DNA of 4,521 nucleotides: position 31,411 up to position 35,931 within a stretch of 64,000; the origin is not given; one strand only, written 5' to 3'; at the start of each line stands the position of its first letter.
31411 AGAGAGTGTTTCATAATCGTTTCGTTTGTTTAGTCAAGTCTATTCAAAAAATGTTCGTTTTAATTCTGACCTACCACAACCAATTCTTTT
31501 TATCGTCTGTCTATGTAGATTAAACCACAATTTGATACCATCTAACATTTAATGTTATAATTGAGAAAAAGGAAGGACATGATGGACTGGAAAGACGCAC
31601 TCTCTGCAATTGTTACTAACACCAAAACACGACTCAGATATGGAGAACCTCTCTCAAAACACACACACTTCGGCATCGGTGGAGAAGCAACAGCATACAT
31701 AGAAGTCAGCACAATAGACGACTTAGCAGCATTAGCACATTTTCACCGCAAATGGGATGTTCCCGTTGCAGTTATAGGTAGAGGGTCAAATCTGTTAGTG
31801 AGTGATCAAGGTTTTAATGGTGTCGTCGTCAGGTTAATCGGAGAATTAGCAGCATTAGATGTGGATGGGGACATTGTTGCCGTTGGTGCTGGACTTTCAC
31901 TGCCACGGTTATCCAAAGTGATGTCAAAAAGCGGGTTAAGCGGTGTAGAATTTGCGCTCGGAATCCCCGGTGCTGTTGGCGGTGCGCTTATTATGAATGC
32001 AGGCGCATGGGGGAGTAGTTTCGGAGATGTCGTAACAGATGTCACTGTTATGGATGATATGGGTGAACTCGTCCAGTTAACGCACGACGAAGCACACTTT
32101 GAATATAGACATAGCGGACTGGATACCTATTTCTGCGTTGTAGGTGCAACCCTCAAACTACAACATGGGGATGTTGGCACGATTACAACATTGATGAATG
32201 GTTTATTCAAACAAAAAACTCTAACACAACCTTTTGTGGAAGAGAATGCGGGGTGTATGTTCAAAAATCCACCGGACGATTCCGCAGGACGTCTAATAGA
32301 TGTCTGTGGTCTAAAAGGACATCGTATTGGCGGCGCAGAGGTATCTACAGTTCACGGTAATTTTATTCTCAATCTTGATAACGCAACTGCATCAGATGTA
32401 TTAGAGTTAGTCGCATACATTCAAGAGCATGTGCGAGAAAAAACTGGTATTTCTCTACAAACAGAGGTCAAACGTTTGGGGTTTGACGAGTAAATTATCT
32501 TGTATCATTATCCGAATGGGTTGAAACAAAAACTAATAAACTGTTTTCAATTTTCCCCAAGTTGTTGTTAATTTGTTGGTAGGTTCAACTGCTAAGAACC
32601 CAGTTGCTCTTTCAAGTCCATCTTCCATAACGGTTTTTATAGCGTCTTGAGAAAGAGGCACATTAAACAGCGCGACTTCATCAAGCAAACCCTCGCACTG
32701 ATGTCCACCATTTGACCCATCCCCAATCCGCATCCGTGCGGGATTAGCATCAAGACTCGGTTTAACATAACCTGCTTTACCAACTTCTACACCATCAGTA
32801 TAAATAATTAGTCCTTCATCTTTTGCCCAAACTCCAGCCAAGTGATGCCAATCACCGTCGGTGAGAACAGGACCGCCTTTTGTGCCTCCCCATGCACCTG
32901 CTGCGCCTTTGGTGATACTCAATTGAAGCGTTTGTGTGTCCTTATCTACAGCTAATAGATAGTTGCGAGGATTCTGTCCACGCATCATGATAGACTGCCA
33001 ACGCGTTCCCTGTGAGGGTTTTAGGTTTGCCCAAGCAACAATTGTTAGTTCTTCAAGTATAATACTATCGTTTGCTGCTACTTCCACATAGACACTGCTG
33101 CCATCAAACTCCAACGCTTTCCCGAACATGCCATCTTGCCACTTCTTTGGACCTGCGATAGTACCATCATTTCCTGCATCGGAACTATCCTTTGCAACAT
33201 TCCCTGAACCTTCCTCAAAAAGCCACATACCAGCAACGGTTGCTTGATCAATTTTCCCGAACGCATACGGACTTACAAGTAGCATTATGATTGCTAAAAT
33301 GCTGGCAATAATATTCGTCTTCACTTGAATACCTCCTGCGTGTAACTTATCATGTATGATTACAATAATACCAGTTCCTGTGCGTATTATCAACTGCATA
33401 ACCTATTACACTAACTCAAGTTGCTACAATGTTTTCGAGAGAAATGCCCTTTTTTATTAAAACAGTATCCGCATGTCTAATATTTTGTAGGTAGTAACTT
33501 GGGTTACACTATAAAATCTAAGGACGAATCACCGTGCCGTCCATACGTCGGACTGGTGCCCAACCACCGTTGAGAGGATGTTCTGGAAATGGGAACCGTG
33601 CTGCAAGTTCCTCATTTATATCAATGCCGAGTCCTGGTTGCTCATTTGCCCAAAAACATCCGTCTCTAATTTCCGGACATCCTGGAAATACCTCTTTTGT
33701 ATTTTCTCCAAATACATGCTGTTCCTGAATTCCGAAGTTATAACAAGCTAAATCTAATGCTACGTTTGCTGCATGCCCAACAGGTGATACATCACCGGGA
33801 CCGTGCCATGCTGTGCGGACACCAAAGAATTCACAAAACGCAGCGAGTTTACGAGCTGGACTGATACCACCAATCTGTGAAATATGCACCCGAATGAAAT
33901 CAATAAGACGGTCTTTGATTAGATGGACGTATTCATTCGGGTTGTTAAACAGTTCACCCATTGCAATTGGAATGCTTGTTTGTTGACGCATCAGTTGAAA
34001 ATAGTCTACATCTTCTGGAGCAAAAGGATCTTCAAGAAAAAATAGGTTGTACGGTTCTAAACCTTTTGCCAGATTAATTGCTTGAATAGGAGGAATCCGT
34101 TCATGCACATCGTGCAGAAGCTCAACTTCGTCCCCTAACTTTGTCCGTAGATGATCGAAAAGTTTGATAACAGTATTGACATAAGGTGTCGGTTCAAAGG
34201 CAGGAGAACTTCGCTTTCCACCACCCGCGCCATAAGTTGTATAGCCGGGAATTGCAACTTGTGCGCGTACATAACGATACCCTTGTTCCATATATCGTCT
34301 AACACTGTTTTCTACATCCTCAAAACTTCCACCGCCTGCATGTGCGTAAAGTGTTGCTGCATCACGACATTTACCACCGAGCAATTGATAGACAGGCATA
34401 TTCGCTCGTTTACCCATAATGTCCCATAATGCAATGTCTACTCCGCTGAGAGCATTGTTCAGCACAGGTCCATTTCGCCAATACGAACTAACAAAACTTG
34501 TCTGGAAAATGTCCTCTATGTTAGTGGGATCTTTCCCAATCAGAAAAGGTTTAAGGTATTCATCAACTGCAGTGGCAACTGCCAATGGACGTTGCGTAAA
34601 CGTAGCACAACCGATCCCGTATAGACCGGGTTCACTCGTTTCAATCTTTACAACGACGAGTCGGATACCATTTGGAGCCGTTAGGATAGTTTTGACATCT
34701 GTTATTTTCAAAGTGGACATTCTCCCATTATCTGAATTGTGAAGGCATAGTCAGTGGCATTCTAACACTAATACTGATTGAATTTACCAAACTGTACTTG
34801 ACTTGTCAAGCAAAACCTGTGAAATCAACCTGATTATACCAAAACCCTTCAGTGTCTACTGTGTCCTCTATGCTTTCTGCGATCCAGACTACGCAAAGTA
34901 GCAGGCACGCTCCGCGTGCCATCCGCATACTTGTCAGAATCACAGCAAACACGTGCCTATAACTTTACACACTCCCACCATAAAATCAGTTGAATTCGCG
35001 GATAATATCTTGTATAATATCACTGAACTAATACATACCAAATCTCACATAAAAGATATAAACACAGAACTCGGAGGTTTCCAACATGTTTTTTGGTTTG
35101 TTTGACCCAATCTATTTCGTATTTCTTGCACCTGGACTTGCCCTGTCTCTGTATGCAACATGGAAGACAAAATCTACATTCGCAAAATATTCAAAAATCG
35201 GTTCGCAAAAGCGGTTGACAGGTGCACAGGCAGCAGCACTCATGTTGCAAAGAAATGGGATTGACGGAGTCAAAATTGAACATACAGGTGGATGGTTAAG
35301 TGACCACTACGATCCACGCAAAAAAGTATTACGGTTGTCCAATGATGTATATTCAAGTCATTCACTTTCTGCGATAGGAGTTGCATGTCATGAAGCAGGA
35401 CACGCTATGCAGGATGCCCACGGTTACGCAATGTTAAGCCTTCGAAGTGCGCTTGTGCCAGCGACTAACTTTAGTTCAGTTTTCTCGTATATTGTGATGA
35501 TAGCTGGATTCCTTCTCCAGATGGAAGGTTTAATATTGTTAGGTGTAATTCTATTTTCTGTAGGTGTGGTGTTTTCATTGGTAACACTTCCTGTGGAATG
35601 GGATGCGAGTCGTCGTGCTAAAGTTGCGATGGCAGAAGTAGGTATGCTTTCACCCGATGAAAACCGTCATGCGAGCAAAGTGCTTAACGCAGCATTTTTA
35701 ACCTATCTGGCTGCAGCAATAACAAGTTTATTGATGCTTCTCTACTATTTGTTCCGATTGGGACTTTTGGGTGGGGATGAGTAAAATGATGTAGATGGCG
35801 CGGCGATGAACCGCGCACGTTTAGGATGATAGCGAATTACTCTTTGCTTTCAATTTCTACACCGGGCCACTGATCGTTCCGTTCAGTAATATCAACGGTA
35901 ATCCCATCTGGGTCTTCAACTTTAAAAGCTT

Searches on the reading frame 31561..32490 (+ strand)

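Call 83: search_protein_families(library=pfam, proteins=[window:31561-32490:+], max_evalue=0.00001)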
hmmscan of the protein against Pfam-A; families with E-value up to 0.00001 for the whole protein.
window:31561-32490:+ (310 aa): 2 families
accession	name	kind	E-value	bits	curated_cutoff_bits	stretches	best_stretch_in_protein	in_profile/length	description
PF02873.21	MurB_C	-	9.3e-33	112.8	27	1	208-305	2-98/99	UDP-N-acetylenolpyruvoylglucosamine reductase, C-terminal domain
PF01565.28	FAD_binding_4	-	3.5e-23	82.3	26.4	1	44-173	2-138/139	FAD binding domain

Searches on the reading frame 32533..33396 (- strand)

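Call 83: search_protein_families(library=pfam, proteins=[window:32533-33396:-], max_evalue=0.00001)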
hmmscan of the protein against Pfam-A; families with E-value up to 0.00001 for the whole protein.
window:32533-33396:- (287 aa): 1 family
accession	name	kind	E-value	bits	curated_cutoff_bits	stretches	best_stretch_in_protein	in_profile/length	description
PF13385.13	Laminin_G_3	-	6.8e-23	81.9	27.6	1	98-253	1-150/151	Concanavalin A-like lectin/glucanases superfamily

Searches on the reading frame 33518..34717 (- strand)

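Call 83: search_protein_families(library=pfam, proteins=[window:33518-34717:-], max_evalue=0.00001)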
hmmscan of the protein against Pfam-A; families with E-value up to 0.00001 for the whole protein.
window:33518-34717:- (399 aa): 2 families
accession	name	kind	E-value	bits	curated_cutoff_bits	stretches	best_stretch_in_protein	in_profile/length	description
PF13378.12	MR_MLE_C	-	2.6e-45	155.3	29.4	1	136-370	3-218/219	Enolase C-terminal domain-like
PF02746.21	MR_MLE_N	-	2.4e-21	76.6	22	1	13-114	21-117/117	Mandelate racemase / muconate lactonizing enzyme, N-terminal domain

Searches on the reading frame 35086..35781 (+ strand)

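Call 83: search_protein_families(library=pfam, proteins=[window:35086-35781:+], max_evalue=0.00001)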
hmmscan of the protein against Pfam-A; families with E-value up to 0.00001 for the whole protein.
window:35086-35781:+ (232 aa): 1 family
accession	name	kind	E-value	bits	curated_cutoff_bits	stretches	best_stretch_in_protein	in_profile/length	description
PF04298.18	Zn_peptidase_2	-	1.6e-82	276.7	27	1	10-223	1-215/218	Putative neutral zinc metallopeptidase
